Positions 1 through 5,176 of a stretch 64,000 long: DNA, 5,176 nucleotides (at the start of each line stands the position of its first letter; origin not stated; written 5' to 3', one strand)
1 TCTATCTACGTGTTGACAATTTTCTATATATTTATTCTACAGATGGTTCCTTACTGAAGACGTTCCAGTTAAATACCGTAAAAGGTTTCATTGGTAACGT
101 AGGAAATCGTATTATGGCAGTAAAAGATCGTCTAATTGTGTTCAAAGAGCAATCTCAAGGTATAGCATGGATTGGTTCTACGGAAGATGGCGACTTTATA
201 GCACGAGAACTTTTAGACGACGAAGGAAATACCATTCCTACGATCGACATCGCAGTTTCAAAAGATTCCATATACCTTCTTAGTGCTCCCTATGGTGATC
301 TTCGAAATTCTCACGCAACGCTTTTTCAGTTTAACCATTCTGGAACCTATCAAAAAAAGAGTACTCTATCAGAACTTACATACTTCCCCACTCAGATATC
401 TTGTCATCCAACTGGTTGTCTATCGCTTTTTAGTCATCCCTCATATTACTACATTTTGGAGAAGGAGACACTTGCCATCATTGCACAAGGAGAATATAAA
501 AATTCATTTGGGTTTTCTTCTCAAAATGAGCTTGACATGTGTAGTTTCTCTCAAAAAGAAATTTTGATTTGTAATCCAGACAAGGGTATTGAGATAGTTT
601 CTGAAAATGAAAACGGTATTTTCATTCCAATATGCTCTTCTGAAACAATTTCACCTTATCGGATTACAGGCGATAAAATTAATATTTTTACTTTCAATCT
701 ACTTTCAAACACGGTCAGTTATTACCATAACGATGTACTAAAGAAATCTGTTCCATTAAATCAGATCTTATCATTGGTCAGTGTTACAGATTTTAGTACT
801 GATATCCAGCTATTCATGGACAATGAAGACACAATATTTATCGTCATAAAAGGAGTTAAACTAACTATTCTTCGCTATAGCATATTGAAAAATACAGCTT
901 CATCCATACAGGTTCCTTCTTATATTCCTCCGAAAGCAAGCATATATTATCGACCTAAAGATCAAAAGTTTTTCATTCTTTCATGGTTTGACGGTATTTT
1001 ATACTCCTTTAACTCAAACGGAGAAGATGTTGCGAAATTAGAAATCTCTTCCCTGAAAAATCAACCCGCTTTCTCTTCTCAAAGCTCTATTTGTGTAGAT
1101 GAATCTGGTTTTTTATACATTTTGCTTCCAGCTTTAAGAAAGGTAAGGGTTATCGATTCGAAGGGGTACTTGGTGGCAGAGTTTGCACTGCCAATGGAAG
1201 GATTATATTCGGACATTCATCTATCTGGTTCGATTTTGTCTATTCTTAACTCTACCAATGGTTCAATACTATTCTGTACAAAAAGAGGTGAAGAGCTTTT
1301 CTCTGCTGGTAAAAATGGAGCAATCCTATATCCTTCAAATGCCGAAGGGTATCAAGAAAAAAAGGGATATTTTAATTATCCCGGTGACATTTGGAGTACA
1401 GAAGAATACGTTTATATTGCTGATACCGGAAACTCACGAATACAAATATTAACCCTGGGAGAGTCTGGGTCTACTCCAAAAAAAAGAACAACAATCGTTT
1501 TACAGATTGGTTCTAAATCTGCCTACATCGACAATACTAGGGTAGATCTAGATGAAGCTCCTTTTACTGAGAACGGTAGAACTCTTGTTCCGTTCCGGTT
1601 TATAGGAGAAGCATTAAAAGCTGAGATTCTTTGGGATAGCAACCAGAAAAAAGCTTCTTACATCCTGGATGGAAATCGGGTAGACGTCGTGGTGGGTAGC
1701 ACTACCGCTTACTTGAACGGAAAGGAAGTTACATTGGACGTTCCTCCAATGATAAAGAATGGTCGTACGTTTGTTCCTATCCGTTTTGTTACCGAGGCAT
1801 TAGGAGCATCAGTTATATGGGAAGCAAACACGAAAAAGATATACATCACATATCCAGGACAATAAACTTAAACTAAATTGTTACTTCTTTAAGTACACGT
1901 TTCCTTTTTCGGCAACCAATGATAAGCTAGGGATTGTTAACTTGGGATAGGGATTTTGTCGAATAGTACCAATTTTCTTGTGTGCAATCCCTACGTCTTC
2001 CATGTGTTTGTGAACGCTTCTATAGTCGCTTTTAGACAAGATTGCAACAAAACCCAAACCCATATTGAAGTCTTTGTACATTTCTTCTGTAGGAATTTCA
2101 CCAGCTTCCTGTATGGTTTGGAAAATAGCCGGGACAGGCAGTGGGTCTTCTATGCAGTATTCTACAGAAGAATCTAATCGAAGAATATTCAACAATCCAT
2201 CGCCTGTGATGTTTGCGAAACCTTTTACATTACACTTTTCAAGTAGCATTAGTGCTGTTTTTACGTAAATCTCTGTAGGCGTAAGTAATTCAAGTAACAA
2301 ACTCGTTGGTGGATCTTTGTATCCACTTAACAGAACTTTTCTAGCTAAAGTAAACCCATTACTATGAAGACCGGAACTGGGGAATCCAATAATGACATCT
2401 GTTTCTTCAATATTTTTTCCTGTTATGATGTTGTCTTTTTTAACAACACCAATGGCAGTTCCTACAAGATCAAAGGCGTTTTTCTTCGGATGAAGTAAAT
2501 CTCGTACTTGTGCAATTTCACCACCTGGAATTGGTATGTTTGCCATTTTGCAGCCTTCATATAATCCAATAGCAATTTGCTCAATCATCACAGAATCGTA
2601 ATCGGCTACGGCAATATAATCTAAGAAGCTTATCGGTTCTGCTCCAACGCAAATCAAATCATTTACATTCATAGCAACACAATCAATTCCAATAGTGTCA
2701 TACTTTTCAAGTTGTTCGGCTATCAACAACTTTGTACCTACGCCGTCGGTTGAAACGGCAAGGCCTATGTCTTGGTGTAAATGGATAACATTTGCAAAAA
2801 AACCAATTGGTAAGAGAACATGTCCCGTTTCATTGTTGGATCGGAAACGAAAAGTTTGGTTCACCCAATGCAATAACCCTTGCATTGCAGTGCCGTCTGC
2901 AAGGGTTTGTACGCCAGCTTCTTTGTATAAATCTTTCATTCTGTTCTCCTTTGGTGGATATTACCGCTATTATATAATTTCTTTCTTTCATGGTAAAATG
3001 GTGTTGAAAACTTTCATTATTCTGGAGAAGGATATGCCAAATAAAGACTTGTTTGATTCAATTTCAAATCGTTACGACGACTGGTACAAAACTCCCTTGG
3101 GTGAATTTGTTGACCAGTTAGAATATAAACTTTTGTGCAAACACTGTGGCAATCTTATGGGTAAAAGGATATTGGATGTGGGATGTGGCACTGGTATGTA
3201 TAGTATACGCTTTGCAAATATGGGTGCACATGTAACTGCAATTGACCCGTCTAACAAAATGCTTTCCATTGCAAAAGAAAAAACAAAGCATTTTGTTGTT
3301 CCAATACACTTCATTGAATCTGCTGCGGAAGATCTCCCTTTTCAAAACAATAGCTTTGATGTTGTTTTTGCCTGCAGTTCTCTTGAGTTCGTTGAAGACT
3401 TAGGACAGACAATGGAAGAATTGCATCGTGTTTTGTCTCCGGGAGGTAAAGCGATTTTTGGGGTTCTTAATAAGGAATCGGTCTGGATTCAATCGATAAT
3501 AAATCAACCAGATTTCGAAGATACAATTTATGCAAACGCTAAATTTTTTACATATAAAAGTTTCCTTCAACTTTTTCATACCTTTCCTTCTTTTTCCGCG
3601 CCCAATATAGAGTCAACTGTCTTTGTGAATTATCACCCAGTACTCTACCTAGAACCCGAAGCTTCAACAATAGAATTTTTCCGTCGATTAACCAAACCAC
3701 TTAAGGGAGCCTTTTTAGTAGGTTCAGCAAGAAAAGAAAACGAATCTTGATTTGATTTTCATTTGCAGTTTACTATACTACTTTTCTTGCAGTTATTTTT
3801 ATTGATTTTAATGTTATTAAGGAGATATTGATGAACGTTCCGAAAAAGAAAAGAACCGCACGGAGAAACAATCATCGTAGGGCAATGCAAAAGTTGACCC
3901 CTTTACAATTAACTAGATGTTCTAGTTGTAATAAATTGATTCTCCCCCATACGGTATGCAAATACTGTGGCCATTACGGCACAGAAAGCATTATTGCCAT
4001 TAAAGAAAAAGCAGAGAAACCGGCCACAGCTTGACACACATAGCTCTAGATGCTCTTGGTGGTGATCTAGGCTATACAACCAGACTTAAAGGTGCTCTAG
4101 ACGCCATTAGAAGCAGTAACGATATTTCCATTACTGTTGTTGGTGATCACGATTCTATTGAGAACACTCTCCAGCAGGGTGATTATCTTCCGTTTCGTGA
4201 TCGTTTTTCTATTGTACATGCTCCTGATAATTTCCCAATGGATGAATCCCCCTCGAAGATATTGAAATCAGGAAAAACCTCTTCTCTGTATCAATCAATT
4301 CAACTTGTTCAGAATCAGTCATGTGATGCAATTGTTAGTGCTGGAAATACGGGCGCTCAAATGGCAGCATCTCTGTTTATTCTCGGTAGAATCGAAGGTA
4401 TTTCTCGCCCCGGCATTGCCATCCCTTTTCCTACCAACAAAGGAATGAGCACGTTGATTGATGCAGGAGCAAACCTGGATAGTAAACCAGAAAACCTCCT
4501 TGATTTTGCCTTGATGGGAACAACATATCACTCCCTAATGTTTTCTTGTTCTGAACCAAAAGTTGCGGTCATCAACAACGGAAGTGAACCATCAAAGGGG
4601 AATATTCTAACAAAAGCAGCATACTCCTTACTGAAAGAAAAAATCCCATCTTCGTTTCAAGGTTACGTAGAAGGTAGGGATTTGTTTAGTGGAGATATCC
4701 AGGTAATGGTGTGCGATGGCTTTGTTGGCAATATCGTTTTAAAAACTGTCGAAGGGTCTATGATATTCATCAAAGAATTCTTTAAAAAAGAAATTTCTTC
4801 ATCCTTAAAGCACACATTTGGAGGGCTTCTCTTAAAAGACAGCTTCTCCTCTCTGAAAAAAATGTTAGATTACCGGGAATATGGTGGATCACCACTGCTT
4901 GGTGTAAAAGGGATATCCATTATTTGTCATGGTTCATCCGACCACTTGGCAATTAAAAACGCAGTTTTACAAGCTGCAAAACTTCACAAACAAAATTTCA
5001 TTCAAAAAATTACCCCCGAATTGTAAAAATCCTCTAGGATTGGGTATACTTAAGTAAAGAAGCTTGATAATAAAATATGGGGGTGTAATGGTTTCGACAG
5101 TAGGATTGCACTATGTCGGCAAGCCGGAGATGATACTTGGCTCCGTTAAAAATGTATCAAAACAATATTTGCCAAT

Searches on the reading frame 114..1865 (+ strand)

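Call 40: search_protein_families(library=pfam, proteins=[window:114-1865:+])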
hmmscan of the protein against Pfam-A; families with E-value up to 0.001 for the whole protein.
window:114-1865:+ (583 aa): 1 family
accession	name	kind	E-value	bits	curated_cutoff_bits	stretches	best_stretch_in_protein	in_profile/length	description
PF07833.16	Cu_amine_oxidN1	-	2.9e-49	166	24.2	2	472-578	2-108/108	Copper amine oxidase N-terminal domain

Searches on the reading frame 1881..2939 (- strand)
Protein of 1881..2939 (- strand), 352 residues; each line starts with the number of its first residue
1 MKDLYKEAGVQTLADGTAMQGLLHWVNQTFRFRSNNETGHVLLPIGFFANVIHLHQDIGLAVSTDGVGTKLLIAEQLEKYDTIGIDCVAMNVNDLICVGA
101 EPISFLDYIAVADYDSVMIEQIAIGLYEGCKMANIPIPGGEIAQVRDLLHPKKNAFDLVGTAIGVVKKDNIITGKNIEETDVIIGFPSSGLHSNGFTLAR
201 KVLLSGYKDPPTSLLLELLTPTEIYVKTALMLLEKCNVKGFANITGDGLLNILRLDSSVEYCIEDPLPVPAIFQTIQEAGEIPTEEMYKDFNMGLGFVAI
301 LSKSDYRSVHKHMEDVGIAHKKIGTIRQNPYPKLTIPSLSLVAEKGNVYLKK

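Call 40: search_protein_families(library=pfam, proteins=[window:1881-2939:-])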
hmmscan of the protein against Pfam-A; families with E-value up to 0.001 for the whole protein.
window:1881-2939:- (352 aa): 2 families
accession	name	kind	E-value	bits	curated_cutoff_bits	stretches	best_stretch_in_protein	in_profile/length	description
PF00586.29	AIRS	-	3.9e-24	85.7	24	1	49-166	4-112/112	AIR synthase related protein, N-terminal domain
PF02769.27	AIRS_C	-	1.5e-13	51.6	23.1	1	181-334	4-153/156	AIR synthase related protein, C-terminal domain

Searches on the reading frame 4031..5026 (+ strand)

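Call 40: search_protein_families(library=pfam, proteins=[window:4031-5026:+])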
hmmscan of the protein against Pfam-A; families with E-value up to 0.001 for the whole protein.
window:4031-5026:+ (331 aa): 1 family
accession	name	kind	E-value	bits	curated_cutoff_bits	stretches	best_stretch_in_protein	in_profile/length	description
PF02504.20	FA_synthesis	-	9.3e-96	321.1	29.1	1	3-326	2-324/324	Fatty acid synthesis protein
